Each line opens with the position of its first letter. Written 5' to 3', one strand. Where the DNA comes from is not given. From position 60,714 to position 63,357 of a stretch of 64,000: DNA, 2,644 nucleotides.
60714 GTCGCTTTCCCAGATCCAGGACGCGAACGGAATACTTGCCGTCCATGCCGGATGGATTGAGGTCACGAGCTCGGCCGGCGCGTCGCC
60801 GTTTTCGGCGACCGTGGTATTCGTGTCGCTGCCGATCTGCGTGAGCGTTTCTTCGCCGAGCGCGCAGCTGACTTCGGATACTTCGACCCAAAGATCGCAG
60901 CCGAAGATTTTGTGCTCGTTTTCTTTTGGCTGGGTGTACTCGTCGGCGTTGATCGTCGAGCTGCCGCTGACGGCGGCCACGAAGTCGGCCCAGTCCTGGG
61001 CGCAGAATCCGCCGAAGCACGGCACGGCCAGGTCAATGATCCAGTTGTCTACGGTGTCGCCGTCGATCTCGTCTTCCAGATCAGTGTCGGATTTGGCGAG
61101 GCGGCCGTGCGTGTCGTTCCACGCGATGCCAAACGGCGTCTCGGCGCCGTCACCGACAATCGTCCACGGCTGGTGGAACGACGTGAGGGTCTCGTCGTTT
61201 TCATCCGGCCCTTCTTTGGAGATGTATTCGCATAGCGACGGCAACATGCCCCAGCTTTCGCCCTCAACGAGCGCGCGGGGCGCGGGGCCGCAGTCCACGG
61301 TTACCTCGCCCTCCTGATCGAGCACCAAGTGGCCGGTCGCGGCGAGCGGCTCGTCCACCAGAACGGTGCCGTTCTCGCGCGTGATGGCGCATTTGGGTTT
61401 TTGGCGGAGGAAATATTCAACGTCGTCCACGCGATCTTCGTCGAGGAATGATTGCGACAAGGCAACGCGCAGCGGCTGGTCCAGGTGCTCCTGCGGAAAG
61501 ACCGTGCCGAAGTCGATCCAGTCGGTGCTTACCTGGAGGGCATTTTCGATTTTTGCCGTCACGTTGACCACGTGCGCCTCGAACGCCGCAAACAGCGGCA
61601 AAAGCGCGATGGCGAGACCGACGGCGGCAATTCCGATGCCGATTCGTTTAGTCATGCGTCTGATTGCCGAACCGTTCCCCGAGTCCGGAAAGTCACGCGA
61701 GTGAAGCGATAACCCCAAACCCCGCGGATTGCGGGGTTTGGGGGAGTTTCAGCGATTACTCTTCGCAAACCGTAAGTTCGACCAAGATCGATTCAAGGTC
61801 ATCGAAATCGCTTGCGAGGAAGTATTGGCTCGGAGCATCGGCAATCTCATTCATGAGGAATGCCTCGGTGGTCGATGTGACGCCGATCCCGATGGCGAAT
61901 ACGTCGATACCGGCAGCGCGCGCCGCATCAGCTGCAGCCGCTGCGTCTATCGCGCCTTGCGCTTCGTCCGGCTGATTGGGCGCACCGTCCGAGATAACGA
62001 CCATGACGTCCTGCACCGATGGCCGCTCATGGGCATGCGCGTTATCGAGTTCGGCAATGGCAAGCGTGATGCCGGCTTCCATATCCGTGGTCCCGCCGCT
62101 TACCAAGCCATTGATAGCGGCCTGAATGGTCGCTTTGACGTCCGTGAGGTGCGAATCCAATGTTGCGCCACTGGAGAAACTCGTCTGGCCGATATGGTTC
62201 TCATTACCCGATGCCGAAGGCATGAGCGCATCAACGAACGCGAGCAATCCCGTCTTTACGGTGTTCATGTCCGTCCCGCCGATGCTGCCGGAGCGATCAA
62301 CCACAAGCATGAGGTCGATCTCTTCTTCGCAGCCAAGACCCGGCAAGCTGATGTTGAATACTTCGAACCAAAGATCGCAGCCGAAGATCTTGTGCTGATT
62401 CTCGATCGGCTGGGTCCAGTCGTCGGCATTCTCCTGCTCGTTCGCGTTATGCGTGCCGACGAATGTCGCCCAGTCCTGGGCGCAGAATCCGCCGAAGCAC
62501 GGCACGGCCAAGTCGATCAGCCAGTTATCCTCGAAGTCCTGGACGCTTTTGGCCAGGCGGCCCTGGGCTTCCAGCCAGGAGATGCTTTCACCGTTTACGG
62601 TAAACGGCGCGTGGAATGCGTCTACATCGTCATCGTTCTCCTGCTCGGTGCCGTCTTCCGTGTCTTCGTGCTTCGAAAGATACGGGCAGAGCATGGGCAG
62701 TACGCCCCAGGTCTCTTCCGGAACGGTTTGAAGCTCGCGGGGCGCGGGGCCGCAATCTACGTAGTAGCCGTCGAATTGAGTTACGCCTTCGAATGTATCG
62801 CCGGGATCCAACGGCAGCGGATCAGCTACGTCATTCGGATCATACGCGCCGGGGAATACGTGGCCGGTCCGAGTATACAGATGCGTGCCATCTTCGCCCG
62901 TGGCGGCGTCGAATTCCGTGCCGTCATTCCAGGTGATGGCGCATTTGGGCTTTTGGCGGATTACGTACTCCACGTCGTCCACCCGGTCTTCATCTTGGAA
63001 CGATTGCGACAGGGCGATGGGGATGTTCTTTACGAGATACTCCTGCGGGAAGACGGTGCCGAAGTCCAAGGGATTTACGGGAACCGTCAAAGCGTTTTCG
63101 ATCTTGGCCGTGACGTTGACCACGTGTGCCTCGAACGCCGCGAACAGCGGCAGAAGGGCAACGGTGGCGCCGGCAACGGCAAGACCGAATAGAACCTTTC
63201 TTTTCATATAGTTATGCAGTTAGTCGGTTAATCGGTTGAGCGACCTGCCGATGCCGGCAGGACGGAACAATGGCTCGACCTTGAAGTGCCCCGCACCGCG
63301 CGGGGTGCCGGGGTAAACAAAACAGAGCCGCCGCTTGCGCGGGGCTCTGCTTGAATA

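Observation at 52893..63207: SipW-type signal peptidase locus with five secreted proteins sharing a conserved N-domain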

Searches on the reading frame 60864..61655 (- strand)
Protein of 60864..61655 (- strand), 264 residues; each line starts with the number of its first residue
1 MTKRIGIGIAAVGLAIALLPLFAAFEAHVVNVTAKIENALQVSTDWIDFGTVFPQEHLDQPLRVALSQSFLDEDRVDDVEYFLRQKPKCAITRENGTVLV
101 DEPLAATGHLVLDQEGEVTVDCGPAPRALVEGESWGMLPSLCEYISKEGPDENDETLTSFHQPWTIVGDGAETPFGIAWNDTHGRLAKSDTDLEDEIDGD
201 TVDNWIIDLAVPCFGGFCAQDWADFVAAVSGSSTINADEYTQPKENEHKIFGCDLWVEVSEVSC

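Call 7: find_homologous_proteins(query=window:60864-61655:-, max_evalue=0.001)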
Query seq(264 aa) (264 aa): 1174 proteins with E <= 0.001 among 3685 candidates; the best 120 are listed.
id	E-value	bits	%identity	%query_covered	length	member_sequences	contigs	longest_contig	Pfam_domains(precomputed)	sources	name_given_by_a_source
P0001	4.1e-177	606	100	100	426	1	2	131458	-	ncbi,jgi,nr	ncbi:hypothetical protein C4552_04145 [Candidatus Parcubacteria bacterium]|nr:MAG: hypothetical prot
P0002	4.9e-105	369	67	99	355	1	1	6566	-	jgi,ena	-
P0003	6.0e-104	366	65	100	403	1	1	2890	-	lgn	-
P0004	7.1e-104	365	63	99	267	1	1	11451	-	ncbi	-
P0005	1.6e-101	358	64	99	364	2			-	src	-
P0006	2.8e-101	357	66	92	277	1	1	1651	-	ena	-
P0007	5.9e-100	353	63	100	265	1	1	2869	-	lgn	-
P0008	1.9e-99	351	61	100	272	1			-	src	-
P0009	6.8e-99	349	62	99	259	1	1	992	-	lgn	-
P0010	7.1e-99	349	63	99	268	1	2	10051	-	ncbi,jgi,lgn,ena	-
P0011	9.6e-99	349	64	99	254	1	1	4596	-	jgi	-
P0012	1.0e-98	348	64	97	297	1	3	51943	-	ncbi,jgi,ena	-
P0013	4.4e-98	346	62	99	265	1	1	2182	-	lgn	-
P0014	7.3e-98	346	61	100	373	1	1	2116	-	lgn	-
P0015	4.6e-97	343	63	100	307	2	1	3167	-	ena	-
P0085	1.2e-84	302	55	100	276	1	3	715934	-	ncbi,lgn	-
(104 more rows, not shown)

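Call 14: find_related_loci(query=A2, collection=genome_contigs, flank=10000)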
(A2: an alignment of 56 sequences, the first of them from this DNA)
Query A2 (264 aa) in genome_contigs; peptide patterns used: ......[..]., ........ (x = any residue, [..] = any of these).
185 stretches matched a pattern; 116 encode a relative of the query (tblastn E <= 1e-3); the best 80 are kept; 75 distinct loci.
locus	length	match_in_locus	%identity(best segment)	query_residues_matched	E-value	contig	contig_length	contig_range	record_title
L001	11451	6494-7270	63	3-263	4e-108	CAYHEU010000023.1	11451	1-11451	MAG TPA_asm: uncultured Candidatus Saccharibacteria bacterium isolate ERP119705_co13_212 genome assembly, contig: NODE_7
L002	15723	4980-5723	63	3-263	6e-104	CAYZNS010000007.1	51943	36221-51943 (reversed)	MAG TPA_asm: uncultured Candidatus Saccharibacteria bacterium isolate binchicken_co21_230 genome assembly, contig: NODE_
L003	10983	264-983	62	3-263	5e-101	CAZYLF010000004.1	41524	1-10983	MAG TPA_asm: uncultured Candidatus Saccharibacteria bacterium isolate SRP292972_co3_71 genome assembly, contig: NODE_675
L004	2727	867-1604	61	3-263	1e-103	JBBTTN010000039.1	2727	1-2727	MAG: Patescibacteria group bacterium isolate H52-bin079 H52_bin079_000000000039, whole genome shotgun sequence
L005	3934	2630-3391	60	1-263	5e-101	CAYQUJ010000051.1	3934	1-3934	MAG TPA_asm: uncultured Candidatus Saccharibacteria bacterium isolate SRP050083_co1_466 genome assembly, contig: NODE_15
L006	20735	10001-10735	61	3-263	3e-100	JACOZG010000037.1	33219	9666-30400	MAG: Candidatus Vogelbacteria bacterium isolate NC_groundwater_199_Ag_S-0.1um_51_14 S4_GD2017_2_S1_scaffold_2188, whole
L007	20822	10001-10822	61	1-263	4e-98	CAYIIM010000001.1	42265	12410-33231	MAG TPA_asm: uncultured Candidatus Saccharibacteria bacterium isolate ERP119705_co24_121 genome assembly, contig: NODE_7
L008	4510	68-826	60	3-263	6e-98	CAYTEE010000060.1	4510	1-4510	MAG TPA_asm: uncultured Candidatus Saccharibacteria bacterium isolate SRP050083_co2_44 genome assembly, contig: NODE_187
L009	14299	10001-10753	61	1-263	4e-97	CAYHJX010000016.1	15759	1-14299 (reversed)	MAG TPA_asm: uncultured Candidatus Saccharibacteria bacterium isolate ERP119705_co13_219 genome assembly, contig: NODE_4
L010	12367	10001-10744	61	1-263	7e-96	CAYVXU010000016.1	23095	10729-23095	MAG TPA_asm: uncultured Candidatus Saccharibacteria bacterium isolate SRP124282_co5_13 genome assembly, contig: NODE_99_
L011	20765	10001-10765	57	1-263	8e-94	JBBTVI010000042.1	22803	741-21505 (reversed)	MAG: Patescibacteria group bacterium isolate H51-bin228_1 H51_bin228_1_000000000042, whole genome shotgun sequence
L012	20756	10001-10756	59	1-263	1e-93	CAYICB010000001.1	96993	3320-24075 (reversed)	MAG TPA_asm: uncultured Candidatus Saccharibacteria bacterium isolate ERP119705_co18_100 genome assembly, contig: NODE_1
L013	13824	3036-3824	59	1-263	2e-93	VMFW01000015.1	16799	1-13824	MAG: Parcubacteria group bacterium Gr01-1014_20 G01um101420_scaffold_1101, whole genome shotgun sequence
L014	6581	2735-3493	58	7-263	7e-93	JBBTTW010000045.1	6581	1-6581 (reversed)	MAG: Patescibacteria group bacterium isolate H51-bin112_1 H51_bin112_1_000000000045, whole genome shotgun sequence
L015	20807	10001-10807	53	1-263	3e-92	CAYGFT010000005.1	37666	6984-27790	MAG TPA_asm: uncultured Candidatus Saccharibacteria bacterium isolate ERP113451_co3_1 genome assembly, contig: NODE_734_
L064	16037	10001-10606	39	23-263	1e-43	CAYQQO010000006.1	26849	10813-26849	MAG TPA_asm: uncultured Candidatus Saccharibacteria bacterium isolate SRP141376_co2_317 genome assembly, contig: NODE_38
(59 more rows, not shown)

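Call 19: search_solved_structures(query=A2, max_evalue=10)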
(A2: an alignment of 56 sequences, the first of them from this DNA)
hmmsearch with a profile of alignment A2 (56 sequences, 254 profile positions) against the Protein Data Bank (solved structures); distinct sequences matched with E-value up to 10: 1.
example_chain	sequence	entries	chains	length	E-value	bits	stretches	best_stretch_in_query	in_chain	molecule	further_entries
5zle_A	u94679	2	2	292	2.4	10.7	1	1-34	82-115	Cytochrome b reductase 1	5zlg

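Call 20: predict_structure(alignment_id=A2)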
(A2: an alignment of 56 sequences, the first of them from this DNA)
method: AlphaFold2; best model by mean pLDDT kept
length: 264 residues; sequences in the alignment: 56
mean_pLDDT: 90.4   pTM: 0.80
mean pLDDT of the five models: 90.4, 89.4, 87.4, 82.7, 76.9
residues with pLDDT >= 90: 199; 70-90: 40; 50-70: 23; < 50: 2
segments of 3 or more residues with pLDDT < 50: none
pLDDT, mean of each block of 10 residues (from residue 1): 71 83 59 74 94 92 95 95 98 97 88 97 97 97 95 94 97 97 95 69 96 89 95 95 96 97 93
secondary structure, 60 per line:
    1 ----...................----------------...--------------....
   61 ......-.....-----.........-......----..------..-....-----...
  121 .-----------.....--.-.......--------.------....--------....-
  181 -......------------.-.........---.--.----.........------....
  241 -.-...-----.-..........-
elements in order: H5-23 E40-42 E57-66 H68-72 E78-86 E88-93 E109-112 E118-121 E133-137 E145-148 E164-167 E176-179 E182-187 E202-210 H222-230 H237-240 E254-263

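Call 38: search_protein_representatives(alignment_id=A2)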
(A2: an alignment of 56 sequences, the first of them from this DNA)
Query: 56 sequences, 254 profile positions. Proteins with E-value up to 0.001 (for the whole library): 601; up to 1e-10: 463; up to 1e-30: 268. The best 150 are listed.
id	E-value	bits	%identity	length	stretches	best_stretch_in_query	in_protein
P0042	1.2e-123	427.8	-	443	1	2-251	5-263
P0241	5.4e-121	419.1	-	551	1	1-252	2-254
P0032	2.5e-120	416.9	-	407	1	2-250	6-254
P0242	9.6e-116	401.9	-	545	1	1-251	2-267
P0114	2.7e-115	400.5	-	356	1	1-251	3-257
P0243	1.8e-114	397.8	-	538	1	1-252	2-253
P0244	1.6e-113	394.6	-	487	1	5-251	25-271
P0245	6.8e-113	392.6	-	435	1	1-251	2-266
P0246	2.7e-111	387.4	-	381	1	2-252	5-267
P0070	2.2e-110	384.4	-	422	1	2-252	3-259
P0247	2.7e-110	384.1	-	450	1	1-251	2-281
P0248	4.1e-109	380.2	-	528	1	1-250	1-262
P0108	2.4e-108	377.7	-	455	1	1-248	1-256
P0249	2.8e-108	377.5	-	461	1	1-248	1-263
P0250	3.8e-108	377.0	-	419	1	1-250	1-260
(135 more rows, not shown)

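Call 46: search_protein_families(library=pfam, alignment_id=A6, max_evalue=0.001)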
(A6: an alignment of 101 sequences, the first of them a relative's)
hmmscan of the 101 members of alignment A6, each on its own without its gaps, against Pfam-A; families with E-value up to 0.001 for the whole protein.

A. member 1, P0042 (443 aa): 1 family
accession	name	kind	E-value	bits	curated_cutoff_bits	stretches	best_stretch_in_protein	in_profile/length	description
PF19403.5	SpaA_2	-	2.8e-11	44.3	25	1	269-349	4-96/96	Prealbumin-like fold domain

B. families by the number of members that match (of 101 scanned): 19 families
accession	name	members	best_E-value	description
PF19403.5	SpaA_2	19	1.8e-32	Prealbumin-like fold domain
PF00092.34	VWA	12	1.9e-25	von Willebrand factor type A domain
PF13519.12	VWA_2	11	5.7e-16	von Willebrand factor type A domain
PF11617.13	Cu-binding_MopE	7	2.6e-18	Putative metal-binding motif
PF00932.25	LTD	6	4.1e-19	Lamin Tail Domain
PF04862.18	DUF642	5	2.4e-08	Protein of unknown function (DUF642)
PF24514.1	SpaA_4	4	3.3e-05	Prealbumin-like fold domain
PF13948.11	DUF4215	3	8e-11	Domain of unknown function (DUF4215)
PF13229.12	Beta_helix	3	1.1e-07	Right handed beta helix region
PF05048.19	NosD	2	2.5e-06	Periplasmic copper-binding protein (NosD)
PF11999.13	Ice_binding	1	1.8e-20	Ice-binding-like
PF13385.13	Laminin_G_3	1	2.4e-16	Concanavalin A-like lectin/glucanases superfamily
PF07691.17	PA14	1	1.2e-10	PA14 domain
PF24893.1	DUF7743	1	8.1e-08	Domain of unknown function (DUF7743)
PF16640.11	Big_3_5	1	1.9e-06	Bacterial Ig-like domain (group 3)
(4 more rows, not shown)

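Call 51: fold_search(model_id=the predicted structure, library=pdb)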
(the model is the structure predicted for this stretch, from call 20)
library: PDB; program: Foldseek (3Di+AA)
matches with E <= 10: 574; with E <= 0.001: 0
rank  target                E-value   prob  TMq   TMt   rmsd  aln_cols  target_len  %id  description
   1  7uii                  2.0e-02  0.41  0.20  0.27  18.0       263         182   11  Cryo-EM of self-assembled cannula CanA (released 2023-04-12)
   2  9ikj_A                2.4e-02  0.54  0.27  0.30  13.1       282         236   13  Cryo-EM structure of TLP-1a (released 2024-11-13)
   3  1yud_A                4.6e-02  0.09  0.11  0.16  20.0       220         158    9  X-ray Crystal Structure of Protein SO0799 from Shewanella oneidensis. Northeast Structural Genomics Consortium Target  (released 2005-03-08)
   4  9ijj_L                7.6e-02  0.07  0.13  0.15  25.0       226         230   14  In situ structure of the central apparatus in mouse sperm axoneme. (released 2025-06-04)
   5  7sqc_M1               1.3e-01  0.06  0.12  0.06  24.4       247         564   11  Ciliary C1 central pair apparatus isolated from Chlamydomonas reinhardtii (released 2022-04-13)
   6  7n6g_3J               1.5e-01  0.06  0.12  0.09  23.2       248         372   11  C1 of central pair (released 2022-05-18)
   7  6fvi                  1.6e-01  0.25  0.17  0.28  15.9       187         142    8  ASH / PapD-like domain of human CEP192 (PapD-like domain 7) (released 2019-03-20)
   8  8y7y_A                2.1e-01  0.04  0.10  0.10  18.5       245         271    9  Local structure of HCoV-HKU1A spike in complex with TMPRSS2 and glycan (released 2024-07-17)
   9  6h9c_A                2.2e-01  0.04  0.10  0.11  19.0       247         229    9  Cryo-EM structure of archaeal extremophilic internal membrane-containing Haloarcula californiae icosahedral virus 1 (H (released 2019-03-27)
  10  6ch7_Q                2.7e-01  0.04  0.12  0.13  21.3       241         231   13  XFEL crystal structure of a natively-glycosylated BG505 SOSIP.664 HIV-1 Envelope Trimer in complex with the broadly-ne (released 2018-05-02)
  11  5i5k_A                3.2e-01  0.04  0.12  0.04  18.6       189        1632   15  Structure of complement C5 in complex with eculizumab (released 2016-03-16)
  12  9h8b_A0               3.8e-01  0.18  0.21  0.33  14.5       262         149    8  Ex vivo cannulae fiber structure of Pyrodictium abyssi (released 2024-12-18)
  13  9fxa_K                4.1e-01  0.09  0.17  0.23  11.8       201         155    8  Cryo-EM structure of the type 1 pilus rod as part of the FimI-bound usher complex (FimDHGFAnIC - body 1) (released 2025-06-04)
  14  7sqc_F0               4.3e-01  0.06  0.17  0.14  20.2       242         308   10  Ciliary C1 central pair apparatus isolated from Chlamydomonas reinhardtii (released 2022-04-13)
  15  4ei0_A                4.5e-01  0.16  0.18  0.16  17.1       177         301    3  Crystal structure of a DUF4466 family protein (PARMER_03218) from Parabacteroides merdae ATCC 43184 at 2.00 A resoluti (released 2012-05-30)
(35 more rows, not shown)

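Call 56: search_protein_families(library=pfam, proteins=[L001:9500-10696:+, L008:2812-4014:+, L064:13353-14609:+, L011:17775-19469:+], max_evalue=0.001)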
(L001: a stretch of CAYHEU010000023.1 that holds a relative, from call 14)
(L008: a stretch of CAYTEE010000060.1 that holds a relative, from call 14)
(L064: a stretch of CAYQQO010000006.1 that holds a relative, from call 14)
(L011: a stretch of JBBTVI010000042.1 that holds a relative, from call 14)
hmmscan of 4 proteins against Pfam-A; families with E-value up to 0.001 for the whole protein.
L001:9500-10696:+ (399 aa): 0 families

L008:2812-4014:+ (401 aa): 0 families

L064:13353-14609:+ (419 aa): 0 families

L011:17775-19469:+ (565 aa): 0 families

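Call 58: find_encoding_contigs(protein=P0001, flank=10000, max_places=2)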
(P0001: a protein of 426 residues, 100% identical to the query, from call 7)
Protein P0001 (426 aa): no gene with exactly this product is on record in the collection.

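Call 61: find_encoding_contigs(protein=P0085, flank=10000, max_places=2)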
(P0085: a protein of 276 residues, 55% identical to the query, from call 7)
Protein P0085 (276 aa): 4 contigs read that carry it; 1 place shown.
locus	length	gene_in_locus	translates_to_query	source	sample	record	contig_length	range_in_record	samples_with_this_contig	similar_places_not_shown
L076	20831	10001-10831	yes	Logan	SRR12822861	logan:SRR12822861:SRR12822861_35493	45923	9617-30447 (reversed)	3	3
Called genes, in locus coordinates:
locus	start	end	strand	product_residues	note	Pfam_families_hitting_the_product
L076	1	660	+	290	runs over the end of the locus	PF01636:APH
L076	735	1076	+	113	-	-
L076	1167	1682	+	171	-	PF00293:NUDIX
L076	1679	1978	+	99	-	PF03819:MazG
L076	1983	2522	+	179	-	PF00583:Acetyltransf_1, PF13673:Acetyltransf_10, PF13508:Acetyltransf_7, PF08445:FR47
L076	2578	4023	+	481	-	-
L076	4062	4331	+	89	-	-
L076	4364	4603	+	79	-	-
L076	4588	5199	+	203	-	PF09997:DUF2238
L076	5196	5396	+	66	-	-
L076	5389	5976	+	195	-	PF03167:UDG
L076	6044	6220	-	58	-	-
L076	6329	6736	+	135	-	PF10648:Gmad2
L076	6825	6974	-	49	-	-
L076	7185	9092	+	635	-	PF00092:VWA, PF13519:VWA_2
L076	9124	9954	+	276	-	-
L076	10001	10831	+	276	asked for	-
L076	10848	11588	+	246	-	-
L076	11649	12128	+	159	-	-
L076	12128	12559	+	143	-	-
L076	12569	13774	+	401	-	-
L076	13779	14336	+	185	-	PF11303:DUF3105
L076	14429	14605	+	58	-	PF00584:SecE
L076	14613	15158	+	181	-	PF02357:NusG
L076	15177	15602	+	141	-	PF03946:Ribosomal_L11_N, PF00298:Ribosomal_L11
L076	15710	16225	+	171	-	-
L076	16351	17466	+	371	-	PF06559:DCD_N, PF22769:DCD, PF22569:DCD_C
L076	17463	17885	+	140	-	PF00692:dUTPase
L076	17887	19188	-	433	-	PF02511:Thy1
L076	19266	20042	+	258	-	-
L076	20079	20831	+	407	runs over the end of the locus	PF00464:SHMT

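Call 68: search_protein_families(library=ncbifam, proteins=[L076:12569-13774:+, L076:10848-11588:+], max_evalue=10)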
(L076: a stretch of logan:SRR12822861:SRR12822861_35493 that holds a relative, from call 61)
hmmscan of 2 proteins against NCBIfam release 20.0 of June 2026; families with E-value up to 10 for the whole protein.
L076:12569-13774:+ (401 aa): 0 families

L076:10848-11588:+ (246 aa): 0 families

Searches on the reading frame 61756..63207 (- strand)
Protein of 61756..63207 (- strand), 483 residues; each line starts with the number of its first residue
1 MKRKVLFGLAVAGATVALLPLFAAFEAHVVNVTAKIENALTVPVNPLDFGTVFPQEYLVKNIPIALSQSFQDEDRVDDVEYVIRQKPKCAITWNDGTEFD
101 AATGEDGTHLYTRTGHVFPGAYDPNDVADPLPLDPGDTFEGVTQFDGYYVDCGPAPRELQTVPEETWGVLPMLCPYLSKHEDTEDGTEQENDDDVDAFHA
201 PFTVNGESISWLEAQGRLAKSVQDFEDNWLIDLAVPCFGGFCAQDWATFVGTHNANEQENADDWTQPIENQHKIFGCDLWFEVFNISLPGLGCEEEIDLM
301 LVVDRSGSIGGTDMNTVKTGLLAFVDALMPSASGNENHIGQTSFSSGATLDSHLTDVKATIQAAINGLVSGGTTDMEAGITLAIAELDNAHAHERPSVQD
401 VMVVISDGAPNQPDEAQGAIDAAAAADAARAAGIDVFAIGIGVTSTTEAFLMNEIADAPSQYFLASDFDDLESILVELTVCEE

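Call 3: search_protein_families(library=pfam, proteins=[window:61756-63207:-], max_evalue=0.01)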
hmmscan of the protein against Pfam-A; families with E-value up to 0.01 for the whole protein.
window:61756-63207:- (483 aa): 2 families
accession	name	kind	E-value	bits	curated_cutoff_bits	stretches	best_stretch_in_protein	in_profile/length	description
PF00092.34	VWA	-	1.2e-25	91.1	23.8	1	298-474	1-171/174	von Willebrand factor type A domain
PF13519.12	VWA_2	-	1.5e-13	51.7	27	1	299-408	1-106/107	von Willebrand factor type A domain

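Call 4: search_protein_families(library=ncbifam, proteins=[window:61756-63207:-], max_evalue=0.01)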
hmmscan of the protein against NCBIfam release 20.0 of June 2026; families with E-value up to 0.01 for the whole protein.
window:61756-63207:- (483 aa): 4 families
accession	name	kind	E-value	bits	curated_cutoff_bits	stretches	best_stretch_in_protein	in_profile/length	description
NF047508.1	VWA_BatA_Lepto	exception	1.4e-07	30.9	380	1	295-479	87-270/315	VWA domain-containing protein BatA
TIGR02442.1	Cob-chelat-sub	hypoth_equivalog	3.8e-07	29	779.45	1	299-446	475-620/641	putative cobaltochelatase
TIGR03788.1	marine_srt_targ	equivalog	3.7e-05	22.4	551.65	1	298-458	273-420/629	marine proteobacterial sortase target protein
NF010238.0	PRK13685.1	subfamily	0.0023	17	432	1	299-444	99-247/335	hypothetical protein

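Call 59: find_encoding_contigs(protein=window:61756-63207:-, flank=10000, max_places=2)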
Protein window:61756-63207:- (483 aa): no gene with exactly this product is on record in the collection.
